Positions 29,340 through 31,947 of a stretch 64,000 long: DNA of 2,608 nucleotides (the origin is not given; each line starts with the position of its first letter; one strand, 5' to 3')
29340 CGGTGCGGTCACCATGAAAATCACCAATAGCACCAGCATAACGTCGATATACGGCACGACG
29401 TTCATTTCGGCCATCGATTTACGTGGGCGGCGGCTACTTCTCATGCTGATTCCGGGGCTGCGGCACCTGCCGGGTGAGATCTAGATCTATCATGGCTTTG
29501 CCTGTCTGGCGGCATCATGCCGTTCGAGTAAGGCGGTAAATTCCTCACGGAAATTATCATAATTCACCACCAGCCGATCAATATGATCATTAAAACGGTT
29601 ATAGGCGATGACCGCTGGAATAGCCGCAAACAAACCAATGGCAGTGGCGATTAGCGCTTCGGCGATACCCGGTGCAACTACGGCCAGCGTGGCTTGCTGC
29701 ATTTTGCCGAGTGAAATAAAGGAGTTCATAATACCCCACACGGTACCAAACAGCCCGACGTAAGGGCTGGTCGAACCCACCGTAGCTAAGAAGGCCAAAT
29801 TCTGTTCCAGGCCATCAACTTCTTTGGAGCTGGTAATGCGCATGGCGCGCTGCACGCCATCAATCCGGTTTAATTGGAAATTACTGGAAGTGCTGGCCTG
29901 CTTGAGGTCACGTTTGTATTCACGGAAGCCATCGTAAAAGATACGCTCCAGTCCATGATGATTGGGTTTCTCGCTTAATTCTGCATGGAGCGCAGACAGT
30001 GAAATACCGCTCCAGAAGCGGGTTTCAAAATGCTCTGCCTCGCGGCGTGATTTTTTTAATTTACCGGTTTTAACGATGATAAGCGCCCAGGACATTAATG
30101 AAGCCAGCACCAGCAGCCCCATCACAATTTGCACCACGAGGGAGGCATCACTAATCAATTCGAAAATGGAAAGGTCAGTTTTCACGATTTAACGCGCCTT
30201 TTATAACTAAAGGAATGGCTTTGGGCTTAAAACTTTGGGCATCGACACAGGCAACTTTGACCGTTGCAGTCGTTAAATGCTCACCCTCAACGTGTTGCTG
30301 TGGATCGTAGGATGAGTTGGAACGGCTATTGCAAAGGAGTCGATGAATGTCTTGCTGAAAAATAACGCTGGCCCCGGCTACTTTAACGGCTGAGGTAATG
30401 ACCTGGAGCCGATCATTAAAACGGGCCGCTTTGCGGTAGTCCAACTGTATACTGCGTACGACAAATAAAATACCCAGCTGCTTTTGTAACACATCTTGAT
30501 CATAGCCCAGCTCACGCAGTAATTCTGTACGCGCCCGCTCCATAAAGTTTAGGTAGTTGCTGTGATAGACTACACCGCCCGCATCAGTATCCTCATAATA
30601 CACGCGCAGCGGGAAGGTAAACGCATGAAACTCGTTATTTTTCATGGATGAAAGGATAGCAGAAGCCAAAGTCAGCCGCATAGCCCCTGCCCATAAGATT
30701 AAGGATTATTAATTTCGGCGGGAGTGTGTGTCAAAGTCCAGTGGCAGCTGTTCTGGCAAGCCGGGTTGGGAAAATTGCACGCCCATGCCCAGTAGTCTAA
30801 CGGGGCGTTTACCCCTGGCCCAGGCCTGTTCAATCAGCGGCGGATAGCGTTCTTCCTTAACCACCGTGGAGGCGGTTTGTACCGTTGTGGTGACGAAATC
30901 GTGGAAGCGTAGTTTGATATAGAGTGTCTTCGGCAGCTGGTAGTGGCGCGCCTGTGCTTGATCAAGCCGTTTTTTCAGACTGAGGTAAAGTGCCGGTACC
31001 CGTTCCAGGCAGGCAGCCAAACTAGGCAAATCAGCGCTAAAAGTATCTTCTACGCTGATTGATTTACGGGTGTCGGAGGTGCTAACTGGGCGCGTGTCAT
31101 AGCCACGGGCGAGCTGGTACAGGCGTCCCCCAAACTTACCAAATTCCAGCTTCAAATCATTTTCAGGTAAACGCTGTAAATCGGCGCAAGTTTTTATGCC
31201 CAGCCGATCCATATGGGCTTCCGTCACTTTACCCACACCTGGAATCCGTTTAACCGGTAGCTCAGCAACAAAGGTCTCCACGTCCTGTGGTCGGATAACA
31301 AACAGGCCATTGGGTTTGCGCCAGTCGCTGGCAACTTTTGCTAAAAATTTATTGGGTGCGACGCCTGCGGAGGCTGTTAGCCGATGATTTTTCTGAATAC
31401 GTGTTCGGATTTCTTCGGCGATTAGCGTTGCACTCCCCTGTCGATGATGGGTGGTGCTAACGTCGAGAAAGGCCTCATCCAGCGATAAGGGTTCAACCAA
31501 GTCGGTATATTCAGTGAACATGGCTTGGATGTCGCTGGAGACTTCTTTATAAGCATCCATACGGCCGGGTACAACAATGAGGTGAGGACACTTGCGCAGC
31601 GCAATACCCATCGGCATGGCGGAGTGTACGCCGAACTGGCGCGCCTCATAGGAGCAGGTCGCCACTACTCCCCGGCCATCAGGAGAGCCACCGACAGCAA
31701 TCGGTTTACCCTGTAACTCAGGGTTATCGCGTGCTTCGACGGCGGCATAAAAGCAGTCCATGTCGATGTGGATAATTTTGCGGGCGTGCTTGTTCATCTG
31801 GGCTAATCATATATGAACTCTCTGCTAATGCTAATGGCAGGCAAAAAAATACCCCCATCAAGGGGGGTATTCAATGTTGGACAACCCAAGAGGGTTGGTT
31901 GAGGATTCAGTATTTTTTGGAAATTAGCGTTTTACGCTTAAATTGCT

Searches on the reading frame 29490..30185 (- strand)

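Call 8: search_protein_families(library=ncbifam, proteins=[window:29490-30185:-])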
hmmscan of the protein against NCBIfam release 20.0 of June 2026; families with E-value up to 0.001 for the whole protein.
window:29490-30185:- (231 aa): 6 families
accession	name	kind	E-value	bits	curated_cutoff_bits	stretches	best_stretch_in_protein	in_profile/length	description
TIGR02796.1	tolQ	equivalog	8.5e-85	283.9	221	1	6-222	1-216/216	protein TolQ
NF008066.0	PRK10801.1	equivalog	3.9e-81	271.9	403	1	3-225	2-222/230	Tol-Pal system protein TolQ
TIGR02797.1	exbB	equivalog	8.3e-47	159.7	206.2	1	8-203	3-192/211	tonB-system energizer ExbB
NF007722.0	PRK10414.1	equivalog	1.9e-41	142.2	402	1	1-203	6-203/244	tol-pal system-associated acyl-CoA thioesterase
TIGR02805.1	exbB2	equivalog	7.3e-18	65.1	135.35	1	124-209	49-134/138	TonB-system energizer ExbB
NF006284.1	PRK08456.1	equivalog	0.00032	20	380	1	111-188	124-196/252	flagellar motor stator protein MotA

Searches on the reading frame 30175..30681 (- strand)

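Call 8: search_protein_families(library=ncbifam, proteins=[window:30175-30681:-])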
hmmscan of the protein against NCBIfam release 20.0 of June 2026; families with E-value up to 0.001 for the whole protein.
window:30175-30681:- (168 aa): 4 families
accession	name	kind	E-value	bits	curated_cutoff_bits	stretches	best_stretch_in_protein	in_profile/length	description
TIGR02799.1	thio_ybgC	equivalog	1.3e-44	151.5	141.35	1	21-160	1-123/126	tol-pal system-associated acyl-CoA thioesterase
NF008065.0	PRK10800.1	equivalog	5.1e-34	117.3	185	1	20-160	5-128/134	tol-pal system-associated acyl-CoA thioesterase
TIGR00051.1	TIGR00051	subfamily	7.2e-33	113.4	68.7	1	24-156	1-116/117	YbgC/FadM family acyl-CoA thioesterase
NF047424.1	MenI_Staph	exception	2e-12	47.2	225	1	26-112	9-94/148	1,4-dihydroxy-2-naphthoyl-CoA hydrolase MenI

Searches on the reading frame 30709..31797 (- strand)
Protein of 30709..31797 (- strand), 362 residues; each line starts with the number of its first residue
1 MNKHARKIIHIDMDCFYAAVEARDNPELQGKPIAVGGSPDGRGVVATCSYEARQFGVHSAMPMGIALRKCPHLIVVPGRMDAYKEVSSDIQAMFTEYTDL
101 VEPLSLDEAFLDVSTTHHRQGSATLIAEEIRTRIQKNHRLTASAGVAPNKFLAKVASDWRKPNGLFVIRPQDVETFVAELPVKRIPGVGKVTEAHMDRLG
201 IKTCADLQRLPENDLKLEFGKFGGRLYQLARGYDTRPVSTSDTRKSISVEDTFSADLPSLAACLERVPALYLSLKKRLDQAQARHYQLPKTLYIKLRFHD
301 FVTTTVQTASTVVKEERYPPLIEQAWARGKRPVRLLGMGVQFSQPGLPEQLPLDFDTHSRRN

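Call 8: search_protein_families(library=ncbifam, proteins=[window:30709-31797:-])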
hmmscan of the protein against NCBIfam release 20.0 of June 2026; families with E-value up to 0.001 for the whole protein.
window:30709-31797:- (362 aa): 10 families
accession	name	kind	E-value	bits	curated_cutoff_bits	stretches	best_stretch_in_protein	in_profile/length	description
NF002677.0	PRK02406.1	equivalog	3.9e-150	499.9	256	1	2-345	2-345/357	DNA polymerase IV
NF002882.0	PRK03348.1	equivalog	2.9e-93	313.2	389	1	4-340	3-341/461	DNA polymerase IV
NF010731.0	PRK14133.1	equivalog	1.7e-89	300.5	362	1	6-313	3-303/352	DNA polymerase IV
NF002751.0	PRK02794.1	equivalog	2.7e-88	296.7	371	1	7-309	39-336/425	DNA polymerase IV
NF003015.0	PRK03858.1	subfamily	4.8e-80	269.6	367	1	5-359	6-359/399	DNA polymerase IV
NF002492.0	PRK01810.1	equivalog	7.4e-80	268.7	399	1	2-339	6-345/412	DNA polymerase IV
NF002848.0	PRK03103.1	subfamily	1.9e-68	230.9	381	1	5-342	3-349/410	DNA polymerase IV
NF002883.0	PRK03352.1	equivalog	7.5e-67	226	330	1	4-345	3-344/347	DNA polymerase IV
NF002292.0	PRK01216.1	equivalog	4e-54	184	339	1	8-336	3-332/351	DNA polymerase IV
NF002955.0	PRK03609.1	subfamily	5.7e-24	84.8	431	1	10-209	4-208/422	translesion error-prone DNA polymerase V subunit UmuC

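Call 10: find_encoding_contigs(protein=window:30709-31797:-, flank=3000, max_places=6)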
Protein window:30709-31797:- (362 aa): no gene with exactly this product is on record in the collection.

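Call 12: find_homologous_proteins(query=window:30709-31797:-, max_evalue=1e-60)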
Query window:30709-31797:- (362 aa): 7938 proteins with E <= 1e-60 among 8000 candidates; the best 120 are listed.
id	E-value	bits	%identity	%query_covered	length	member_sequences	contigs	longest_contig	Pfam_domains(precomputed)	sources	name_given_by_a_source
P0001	3.9e-242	820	100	100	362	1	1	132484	PF21704.4,PF11799.14,PF00817.26,PF11798.15,PF21999.3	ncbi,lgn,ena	-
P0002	2.6e-212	722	89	99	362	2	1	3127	PF21704.4,PF11799.14,PF00817.26,PF11798.15,PF21999.3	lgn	-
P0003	2.9e-203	693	87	97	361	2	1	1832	PF11799.14,PF00817.26,PF11798.15,PF21999.3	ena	-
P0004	2.2e-201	686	85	98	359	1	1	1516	PF21704.4,PF11799.14,PF00817.26,PF11798.15,PF21999.3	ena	-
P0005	1.8e-200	683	85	98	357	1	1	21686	PF11799.14,PF00817.26,PF11798.15,PF21999.3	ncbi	ncbi:MAG: DNA polymerase IV [Thiolinea sp.]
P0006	2.1e-200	683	85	98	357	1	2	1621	PF11799.14,PF00817.26,PF11798.15,PF21999.3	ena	-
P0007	4.6e-200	682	85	98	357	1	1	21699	PF11799.14,PF00817.26,PF11798.15,PF21999.3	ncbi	ncbi:MAG: DNA polymerase IV [Thiolinea sp.]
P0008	7.4e-200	681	85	98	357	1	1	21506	PF11799.14,PF00817.26,PF11798.15,PF21999.3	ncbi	ncbi:MAG: DNA polymerase IV [Thiolinea sp.]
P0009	1.2e-195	668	83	97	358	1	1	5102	PF11799.14,PF00817.26,PF11798.15,PF21999.3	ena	-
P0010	1.1e-179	615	77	96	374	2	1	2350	PF21704.4,PF11799.14,PF00817.26,PF11798.15,PF21999.3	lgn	-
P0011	2.2e-177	607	75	98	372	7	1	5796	PF21704.4,PF11799.14,PF00817.26,PF21999.3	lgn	-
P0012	2.1e-175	601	75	98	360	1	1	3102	PF11799.14,PF00817.26,PF11798.15,PF21999.3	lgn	-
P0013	5.0e-174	596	74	96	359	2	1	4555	PF21704.4,PF11799.14,PF00817.26,PF11798.15,PF21999.3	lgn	-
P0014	8.9e-174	596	74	96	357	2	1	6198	PF21704.4,PF11799.14,PF00817.26,PF21999.3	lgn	-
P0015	3.3e-173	594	74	96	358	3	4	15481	PF21704.4,PF11799.14,PF00817.26,PF21999.3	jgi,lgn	jgi:DNA polymerase-4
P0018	1.2e-165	569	73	97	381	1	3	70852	PF21704.4,PF11799.14,PF00817.26,PF11798.15,PF21999.3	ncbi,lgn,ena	-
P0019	1.4e-165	569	72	97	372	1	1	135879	PF11799.14,PF00817.26,PF11798.15,PF21999.3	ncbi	ncbi:MAG: DNA polymerase IV [Thiolinea sp.]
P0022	5.4e-159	547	68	97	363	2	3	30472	PF11799.14,PF00817.26,PF11798.15,PF21999.3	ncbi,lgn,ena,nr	ncbi:MAG TPA: DNA polymerase IV [Thiolinea sp.]|nr:DNA polymerase IV [Thiolinea sp.]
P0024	1.1e-154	533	68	96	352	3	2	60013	PF21704.4,PF11799.14,PF00817.26,PF21999.3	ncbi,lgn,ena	-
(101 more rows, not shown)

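Call 13: find_encoding_contigs(protein=P0001, flank=3000, max_places=3)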
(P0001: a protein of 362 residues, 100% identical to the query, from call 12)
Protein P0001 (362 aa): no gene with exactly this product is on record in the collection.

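Call 14: find_encoding_contigs(protein=P0005, flank=4000, max_places=3)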
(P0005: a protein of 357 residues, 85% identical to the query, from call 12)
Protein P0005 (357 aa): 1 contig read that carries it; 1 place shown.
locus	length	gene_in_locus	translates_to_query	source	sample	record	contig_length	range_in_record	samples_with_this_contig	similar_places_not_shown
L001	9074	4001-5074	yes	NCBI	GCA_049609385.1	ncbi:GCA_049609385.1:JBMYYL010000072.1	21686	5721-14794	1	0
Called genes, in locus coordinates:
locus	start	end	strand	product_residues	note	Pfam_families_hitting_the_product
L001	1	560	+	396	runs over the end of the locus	PF01070:FMN_dh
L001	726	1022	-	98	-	PF04380:BMFP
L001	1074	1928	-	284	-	PF00950:ABC-3, PF01032:FecCD (weak)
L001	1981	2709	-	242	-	PF00005:ABC_tran, PF13304:AAA_21 (faint)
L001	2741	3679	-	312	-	PF01297:ZnuA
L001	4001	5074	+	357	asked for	PF00817:IMS, PF11798:IMS_HHH (weak), PF21999:IMS_HHH_1, PF11799:IMS_C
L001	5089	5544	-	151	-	PF13778:DUF4174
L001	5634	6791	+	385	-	PF02746:MR_MLE_N, PF13378:MR_MLE_C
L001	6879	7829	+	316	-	-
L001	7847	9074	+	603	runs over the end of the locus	PF00005:ABC_tran, PF02367:TsaE (faint), PF02463:SMC_N (faint), PF03193:RsgA_GTPase (faint), PF12848:ABC_tran_Xtn, PF00005:ABC_tran, PF13191:AAA_16 (weak), PF16326:ABC_tran_CTD, +16 more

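Call 15: find_encoding_contigs(protein=P0018, flank=4000, max_places=3)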
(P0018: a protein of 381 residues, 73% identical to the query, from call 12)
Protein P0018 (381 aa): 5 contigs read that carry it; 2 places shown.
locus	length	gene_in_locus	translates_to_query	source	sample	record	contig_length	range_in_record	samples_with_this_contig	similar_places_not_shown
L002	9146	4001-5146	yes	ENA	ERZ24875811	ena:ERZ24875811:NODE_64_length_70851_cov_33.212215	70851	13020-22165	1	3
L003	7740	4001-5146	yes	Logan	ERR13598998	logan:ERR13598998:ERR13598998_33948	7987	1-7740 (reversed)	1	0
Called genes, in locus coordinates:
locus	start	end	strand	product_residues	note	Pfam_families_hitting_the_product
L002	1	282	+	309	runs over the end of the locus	PF00056:Ldh_1_N, PF03721:UDPG_MGDP_dh_N (weak), PF02866:Ldh_1_C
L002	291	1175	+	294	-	PF00892:EamA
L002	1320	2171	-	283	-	PF00950:ABC-3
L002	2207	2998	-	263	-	PF00005:ABC_tran, PF13304:AAA_21 (faint)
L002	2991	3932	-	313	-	PF01297:ZnuA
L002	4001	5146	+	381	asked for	PF00817:IMS, PF11798:IMS_HHH (faint), PF21704:POLH-Rev1_HhH (weak), PF21999:IMS_HHH_1, PF11799:IMS_C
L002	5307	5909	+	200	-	-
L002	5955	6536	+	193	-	PF16036:Chalcone_3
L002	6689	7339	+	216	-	PF00697:PRAI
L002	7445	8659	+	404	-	PF00291:PALP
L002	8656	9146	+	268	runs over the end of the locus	PF00290:Trp_syntA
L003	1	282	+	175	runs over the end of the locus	?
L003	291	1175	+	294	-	PF00892:EamA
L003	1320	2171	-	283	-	PF00950:ABC-3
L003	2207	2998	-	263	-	PF00005:ABC_tran, PF13304:AAA_21 (faint)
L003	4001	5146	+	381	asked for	PF00817:IMS, PF11798:IMS_HHH (faint), PF21704:POLH-Rev1_HhH (weak), PF21999:IMS_HHH_1, PF11799:IMS_C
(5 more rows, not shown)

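Call 16: find_encoding_contigs(protein=P0019, flank=4000, max_places=3)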
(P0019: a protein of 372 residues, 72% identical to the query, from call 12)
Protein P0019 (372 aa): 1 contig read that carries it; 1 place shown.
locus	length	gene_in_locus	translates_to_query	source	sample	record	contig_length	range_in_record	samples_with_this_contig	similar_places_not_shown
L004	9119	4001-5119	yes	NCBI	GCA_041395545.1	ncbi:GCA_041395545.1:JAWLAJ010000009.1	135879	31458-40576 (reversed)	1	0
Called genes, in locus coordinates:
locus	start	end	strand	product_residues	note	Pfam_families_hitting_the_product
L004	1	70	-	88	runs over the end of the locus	PF04380:BMFP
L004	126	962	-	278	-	PF00950:ABC-3, PF01032:FecCD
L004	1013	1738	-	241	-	PF00005:ABC_tran, PF02463:SMC_N (faint), PF13304:AAA_21 (weak)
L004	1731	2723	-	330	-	PF01297:ZnuA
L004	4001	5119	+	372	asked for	PF00817:IMS, PF11798:IMS_HHH, PF21999:IMS_HHH_1, PF11799:IMS_C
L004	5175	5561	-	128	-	PF03625:DUF302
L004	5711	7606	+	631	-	PF02784:Orn_Arg_deC_N, PF17810:Arg_decarb_HB, PF17944:Arg_decarbox_C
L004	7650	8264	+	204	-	-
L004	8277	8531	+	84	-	PF05166:YcgL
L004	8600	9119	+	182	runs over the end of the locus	PF21711:DCTN5 (weak), PF25087:GMPPB_C (faint), PF00132:Hexapep (weak), PF25084:LbH_EIF2B (weak), PF00132:Hexapep, PF14602:Hexapep_2 (weak)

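Call 22: find_encoding_contigs(protein=P0002, flank=3000, max_places=3)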
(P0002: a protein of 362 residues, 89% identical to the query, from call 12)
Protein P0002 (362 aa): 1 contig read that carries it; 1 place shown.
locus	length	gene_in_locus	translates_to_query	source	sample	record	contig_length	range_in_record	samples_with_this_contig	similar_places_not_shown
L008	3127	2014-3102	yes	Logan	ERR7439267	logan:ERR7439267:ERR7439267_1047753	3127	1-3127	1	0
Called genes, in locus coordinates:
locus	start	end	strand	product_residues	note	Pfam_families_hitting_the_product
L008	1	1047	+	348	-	?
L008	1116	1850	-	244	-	PF02390:Methyltransf_4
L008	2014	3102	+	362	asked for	PF00817:IMS, PF11798:IMS_HHH (faint), PF21704:POLH-Rev1_HhH (weak), PF21999:IMS_HHH_1, PF11799:IMS_C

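Call 23: find_encoding_contigs(protein=P0009, flank=3000, max_places=3)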
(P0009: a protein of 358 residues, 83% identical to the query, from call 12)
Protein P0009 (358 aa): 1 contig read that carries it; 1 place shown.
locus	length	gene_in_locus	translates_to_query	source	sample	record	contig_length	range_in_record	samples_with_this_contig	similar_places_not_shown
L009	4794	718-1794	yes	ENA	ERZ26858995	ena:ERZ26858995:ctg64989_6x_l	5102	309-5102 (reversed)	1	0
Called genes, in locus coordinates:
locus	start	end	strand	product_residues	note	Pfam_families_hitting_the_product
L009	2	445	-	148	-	?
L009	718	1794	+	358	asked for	PF00817:IMS, PF11798:IMS_HHH (weak), PF21999:IMS_HHH_1, PF11799:IMS_C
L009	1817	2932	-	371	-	PF00089:Trypsin, PF13365:Trypsin_2, PF13180:PDZ_2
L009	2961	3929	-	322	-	PF06977:SdiA-regulated (faint), PF13449:Phytase-like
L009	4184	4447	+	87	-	-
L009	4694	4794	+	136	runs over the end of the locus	?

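Call 24: find_encoding_contigs(protein=P0015, flank=3000, max_places=4)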
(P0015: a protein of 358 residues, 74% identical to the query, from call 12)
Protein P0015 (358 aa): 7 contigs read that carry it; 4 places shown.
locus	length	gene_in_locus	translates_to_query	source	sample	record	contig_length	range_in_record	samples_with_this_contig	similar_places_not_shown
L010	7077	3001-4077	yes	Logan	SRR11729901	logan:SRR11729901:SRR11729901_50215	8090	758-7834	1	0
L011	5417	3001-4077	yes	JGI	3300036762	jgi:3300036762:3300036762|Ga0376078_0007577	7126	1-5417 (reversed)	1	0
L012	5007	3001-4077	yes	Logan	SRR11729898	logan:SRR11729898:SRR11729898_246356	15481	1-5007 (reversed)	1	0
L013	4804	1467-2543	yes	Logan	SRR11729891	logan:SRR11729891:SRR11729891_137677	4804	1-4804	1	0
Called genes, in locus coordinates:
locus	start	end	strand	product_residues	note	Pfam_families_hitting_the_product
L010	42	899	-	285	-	PF00950:ABC-3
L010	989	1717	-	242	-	PF00005:ABC_tran, PF13304:AAA_21 (faint)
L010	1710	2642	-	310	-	PF01297:ZnuA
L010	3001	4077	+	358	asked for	PF00817:IMS, PF21704:POLH-Rev1_HhH (weak), PF21999:IMS_HHH_1, PF11799:IMS_C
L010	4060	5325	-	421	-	PF07350:Gig2-like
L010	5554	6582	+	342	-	PF00356:LacI, PF00532:Peripla_BP_1, PF13407:Peripla_BP_4, PF13377:Peripla_BP_3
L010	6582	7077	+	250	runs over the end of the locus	?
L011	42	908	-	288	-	PF00950:ABC-3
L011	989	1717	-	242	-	PF00005:ABC_tran, PF13304:AAA_21 (faint)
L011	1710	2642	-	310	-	PF01297:ZnuA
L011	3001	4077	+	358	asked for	PF00817:IMS, PF21704:POLH-Rev1_HhH (weak), PF21999:IMS_HHH_1, PF11799:IMS_C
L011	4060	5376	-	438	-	PF07350:Gig2-like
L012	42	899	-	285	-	PF00950:ABC-3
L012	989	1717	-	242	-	PF00005:ABC_tran, PF13304:AAA_21 (faint)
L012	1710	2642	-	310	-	PF01297:ZnuA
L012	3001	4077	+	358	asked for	PF00817:IMS, PF21704:POLH-Rev1_HhH (weak), PF21999:IMS_HHH_1, PF11799:IMS_C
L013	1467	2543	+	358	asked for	PF00817:IMS, PF21704:POLH-Rev1_HhH (weak), PF21999:IMS_HHH_1, PF11799:IMS_C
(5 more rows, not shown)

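Call 31: find_encoding_contigs(protein=P0011, flank=3000, max_places=3)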
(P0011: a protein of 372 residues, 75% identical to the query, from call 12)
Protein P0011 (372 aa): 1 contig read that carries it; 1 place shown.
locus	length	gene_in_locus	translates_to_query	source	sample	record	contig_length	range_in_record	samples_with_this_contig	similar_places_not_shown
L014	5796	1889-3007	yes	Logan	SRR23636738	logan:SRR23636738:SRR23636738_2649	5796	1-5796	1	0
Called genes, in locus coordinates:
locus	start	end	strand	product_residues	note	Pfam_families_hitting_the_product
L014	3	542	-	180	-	?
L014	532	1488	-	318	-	PF01297:ZnuA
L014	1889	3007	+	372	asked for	PF00817:IMS, PF21704:POLH-Rev1_HhH (weak), PF21999:IMS_HHH_1, PF11799:IMS_C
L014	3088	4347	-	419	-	PF07350:Gig2-like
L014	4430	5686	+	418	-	PF01547:SBP_bac_1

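Call 32: find_encoding_contigs(protein=P0022, flank=3000, max_places=3)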
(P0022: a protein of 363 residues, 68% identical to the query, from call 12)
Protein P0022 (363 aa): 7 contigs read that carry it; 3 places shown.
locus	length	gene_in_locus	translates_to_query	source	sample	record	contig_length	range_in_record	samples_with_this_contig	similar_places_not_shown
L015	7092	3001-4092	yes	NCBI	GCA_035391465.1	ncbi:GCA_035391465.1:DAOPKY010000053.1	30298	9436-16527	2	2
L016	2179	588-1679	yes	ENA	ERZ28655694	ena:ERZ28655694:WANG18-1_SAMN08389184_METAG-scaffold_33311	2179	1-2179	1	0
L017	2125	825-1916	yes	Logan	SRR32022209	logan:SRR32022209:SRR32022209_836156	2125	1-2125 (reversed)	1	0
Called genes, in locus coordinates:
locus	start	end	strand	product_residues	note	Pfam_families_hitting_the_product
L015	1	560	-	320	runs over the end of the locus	PF02900:LigB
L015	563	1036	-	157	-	PF13577:SnoaL_4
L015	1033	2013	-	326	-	PF01557:FAA_hydrolase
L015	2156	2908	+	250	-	PF09339:HTH_IclR (weak), PF01614:IclR_C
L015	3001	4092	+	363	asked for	PF00817:IMS, PF11798:IMS_HHH (weak), PF21999:IMS_HHH_1, PF11799:IMS_C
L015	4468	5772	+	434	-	PF08003:Methyltransf_9 (weak), PF13489:Methyltransf_23, PF08241:Methyltransf_11 (weak), PF08242:Methyltransf_12, PF13847:Methyltransf_31 (faint)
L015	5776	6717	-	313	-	PF01814:Hemerythrin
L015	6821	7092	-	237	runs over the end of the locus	PF00072:Response_reg, PF00486:Trans_reg_C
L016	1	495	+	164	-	?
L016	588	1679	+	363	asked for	PF00817:IMS, PF11798:IMS_HHH (weak), PF21999:IMS_HHH_1, PF11799:IMS_C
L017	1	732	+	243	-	?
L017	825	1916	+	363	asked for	PF00817:IMS, PF11798:IMS_HHH (weak), PF21999:IMS_HHH_1, PF11799:IMS_C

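Call 33: find_encoding_contigs(protein=P0024, flank=3000, max_places=3)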
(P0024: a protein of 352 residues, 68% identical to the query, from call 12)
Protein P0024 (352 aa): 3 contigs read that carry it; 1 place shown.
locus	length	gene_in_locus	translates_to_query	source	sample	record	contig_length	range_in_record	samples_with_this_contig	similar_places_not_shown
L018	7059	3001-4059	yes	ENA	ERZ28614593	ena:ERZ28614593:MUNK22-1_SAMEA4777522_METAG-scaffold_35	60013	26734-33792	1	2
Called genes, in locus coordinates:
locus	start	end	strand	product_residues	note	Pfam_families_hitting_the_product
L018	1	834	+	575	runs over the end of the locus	-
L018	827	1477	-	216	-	PF05724:TPMT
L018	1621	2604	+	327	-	PF00795:CN_hydrolase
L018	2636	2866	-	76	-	PF13443:HTH_26 (weak)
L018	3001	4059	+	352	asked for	PF00817:IMS, PF21704:POLH-Rev1_HhH (weak), PF21999:IMS_HHH_1, PF11799:IMS_C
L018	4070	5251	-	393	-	PF04187:Cofac_haem_bdg, PF00595:PDZ, PF13180:PDZ_2, PF17820:PDZ_6 (weak)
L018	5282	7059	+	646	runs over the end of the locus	PF01433:Peptidase_M1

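Call 42: find_encoding_contigs(protein=P0003, flank=3000, max_places=3)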
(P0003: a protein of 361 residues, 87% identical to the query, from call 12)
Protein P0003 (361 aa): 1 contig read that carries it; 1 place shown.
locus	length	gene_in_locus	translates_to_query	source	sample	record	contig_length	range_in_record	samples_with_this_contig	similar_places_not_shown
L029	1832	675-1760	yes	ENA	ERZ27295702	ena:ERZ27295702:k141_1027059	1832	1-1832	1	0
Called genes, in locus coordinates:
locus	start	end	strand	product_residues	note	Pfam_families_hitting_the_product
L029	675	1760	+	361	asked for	PF00817:IMS, PF11798:IMS_HHH (faint), PF21999:IMS_HHH_1, PF11799:IMS_C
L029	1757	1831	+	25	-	?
